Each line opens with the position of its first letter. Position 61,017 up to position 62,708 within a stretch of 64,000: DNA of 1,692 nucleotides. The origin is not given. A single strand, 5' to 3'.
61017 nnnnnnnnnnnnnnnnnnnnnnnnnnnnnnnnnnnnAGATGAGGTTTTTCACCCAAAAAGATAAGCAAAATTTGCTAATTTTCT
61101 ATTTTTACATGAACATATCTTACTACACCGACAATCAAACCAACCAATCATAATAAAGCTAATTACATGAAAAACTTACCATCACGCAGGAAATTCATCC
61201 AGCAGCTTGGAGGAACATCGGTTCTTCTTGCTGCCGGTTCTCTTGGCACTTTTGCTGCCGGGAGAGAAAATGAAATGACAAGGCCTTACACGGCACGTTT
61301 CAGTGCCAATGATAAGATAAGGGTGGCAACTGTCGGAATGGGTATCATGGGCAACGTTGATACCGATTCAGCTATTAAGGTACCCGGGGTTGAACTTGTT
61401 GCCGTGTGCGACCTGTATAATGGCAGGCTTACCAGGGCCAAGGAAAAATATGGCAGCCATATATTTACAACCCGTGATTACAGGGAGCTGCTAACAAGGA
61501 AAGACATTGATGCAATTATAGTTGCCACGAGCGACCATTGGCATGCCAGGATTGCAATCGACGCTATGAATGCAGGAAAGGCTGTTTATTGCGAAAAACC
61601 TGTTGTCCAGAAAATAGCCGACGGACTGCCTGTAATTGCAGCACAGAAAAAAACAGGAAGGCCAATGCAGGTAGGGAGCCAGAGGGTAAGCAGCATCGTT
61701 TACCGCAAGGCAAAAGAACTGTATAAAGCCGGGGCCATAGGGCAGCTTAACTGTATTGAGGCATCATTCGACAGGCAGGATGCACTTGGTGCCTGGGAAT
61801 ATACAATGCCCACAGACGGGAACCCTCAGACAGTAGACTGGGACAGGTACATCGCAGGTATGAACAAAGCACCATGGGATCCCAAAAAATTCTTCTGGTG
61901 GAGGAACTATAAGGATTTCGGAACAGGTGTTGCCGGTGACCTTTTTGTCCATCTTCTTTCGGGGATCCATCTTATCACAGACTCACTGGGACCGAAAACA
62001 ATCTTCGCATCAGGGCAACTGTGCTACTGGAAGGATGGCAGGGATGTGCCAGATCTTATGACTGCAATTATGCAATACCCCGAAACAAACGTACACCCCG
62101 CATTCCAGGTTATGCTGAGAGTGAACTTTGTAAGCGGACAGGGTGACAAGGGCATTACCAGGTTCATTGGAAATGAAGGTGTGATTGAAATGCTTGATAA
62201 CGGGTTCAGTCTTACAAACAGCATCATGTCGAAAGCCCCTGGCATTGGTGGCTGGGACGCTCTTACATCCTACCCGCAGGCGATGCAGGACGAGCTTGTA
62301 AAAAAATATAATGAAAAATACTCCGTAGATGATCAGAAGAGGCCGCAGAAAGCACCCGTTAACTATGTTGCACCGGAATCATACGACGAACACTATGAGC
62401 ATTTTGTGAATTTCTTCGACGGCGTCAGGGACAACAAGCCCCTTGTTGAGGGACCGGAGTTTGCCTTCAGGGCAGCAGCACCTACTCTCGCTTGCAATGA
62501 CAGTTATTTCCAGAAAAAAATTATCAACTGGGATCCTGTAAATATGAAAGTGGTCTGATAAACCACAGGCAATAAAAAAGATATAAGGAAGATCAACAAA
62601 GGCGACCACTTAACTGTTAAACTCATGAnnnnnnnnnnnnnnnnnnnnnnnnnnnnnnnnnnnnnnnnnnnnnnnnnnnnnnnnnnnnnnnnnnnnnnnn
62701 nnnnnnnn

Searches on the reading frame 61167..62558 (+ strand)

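Call 3: search_protein_families(library=pfam, proteins=[window:61167-62558:+], max_evalue=1)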
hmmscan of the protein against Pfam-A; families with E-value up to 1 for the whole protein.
window:61167-62558:+ (463 aa): 3 families
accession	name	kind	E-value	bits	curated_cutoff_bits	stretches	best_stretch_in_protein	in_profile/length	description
PF01408.29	GFO_IDH_MocA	-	2.1e-19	70.8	24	1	51-170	1-119/120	Oxidoreductase family, NAD-binding Rossmann fold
PF22725.1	GFO_IDH_MocA_C3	-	2.2e-09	37.8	27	2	235-340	25-123/124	GFO/IDH/MocA C-terminal domain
PF02894.22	GFO_IDH_MocA_C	-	0.0012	19.1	22.9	1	234-451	20-214/218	Oxidoreductase family, C-terminal alpha/beta domain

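Call 4: search_protein_families(library=ncbifam, proteins=[window:61167-62558:+], max_evalue=1)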
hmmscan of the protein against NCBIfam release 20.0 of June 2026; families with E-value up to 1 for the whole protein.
window:61167-62558:+ (463 aa): 12 families
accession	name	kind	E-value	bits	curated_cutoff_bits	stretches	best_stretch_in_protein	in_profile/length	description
NF058561.1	BT_2158_fam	equivalog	6e-34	117.4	750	1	43-277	28-261/487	glycoside 3-dehydrogenase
TIGR04380.1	myo_inos_iolG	equivalog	2.5e-26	92.3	355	1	50-199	1-150/330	inositol 2-dehydrogenase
NF040723.1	UDP-GlcNAcDh_Arch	equivalog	3.3e-20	72.8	450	1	51-199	1-146/302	UDP-N-acetylglucosamine 3-dehydrogenase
NF052679.1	InsChiInosDhIolG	equivalog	1.1e-15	57.5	540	1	51-203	3-157/343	bifunctional inositol 2-dehydrogenase/D-chiro-inositol 1-dehydrogenase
NF052479.1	LevoglcsnDh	equivalog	2.8e-13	49.3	650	1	79-198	40-158/386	levoglucosan dehydrogenase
NF008607.0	PRK11579.1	subfamily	5.6e-12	45.3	330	1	48-203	2-154/346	oxidoreductase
NF041392.1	XylDh_Gfo6_Halo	equivalog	7e-10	38.2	350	1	47-197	13-166/350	D-xylose 1-dehydrogenase Gfo6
NF007574.0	PRK10206.1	equivalog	2.6e-09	36.6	352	1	95-211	47-163/345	oxidoreductase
NF058563.1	BT_2159_fam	equivalog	1.4e-07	30.9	650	1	51-249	1-201/350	disaccharide 3-dehydrogenase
NF040740.1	ornith_Ord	equivalog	0.053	12.9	400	1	51-125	1-80/335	2,4-diaminopentanoate dehydrogenase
TIGR01409.1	TAT_signal_seq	domain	0.11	12.9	16.7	1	6-29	2-25/29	twin-arginine translocation signal domain-containing protein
NF003991.0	PRK05472.1-5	equivalog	0.12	12.2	198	1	41-137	75-170/211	redox-sensing transcriptional repressor Rex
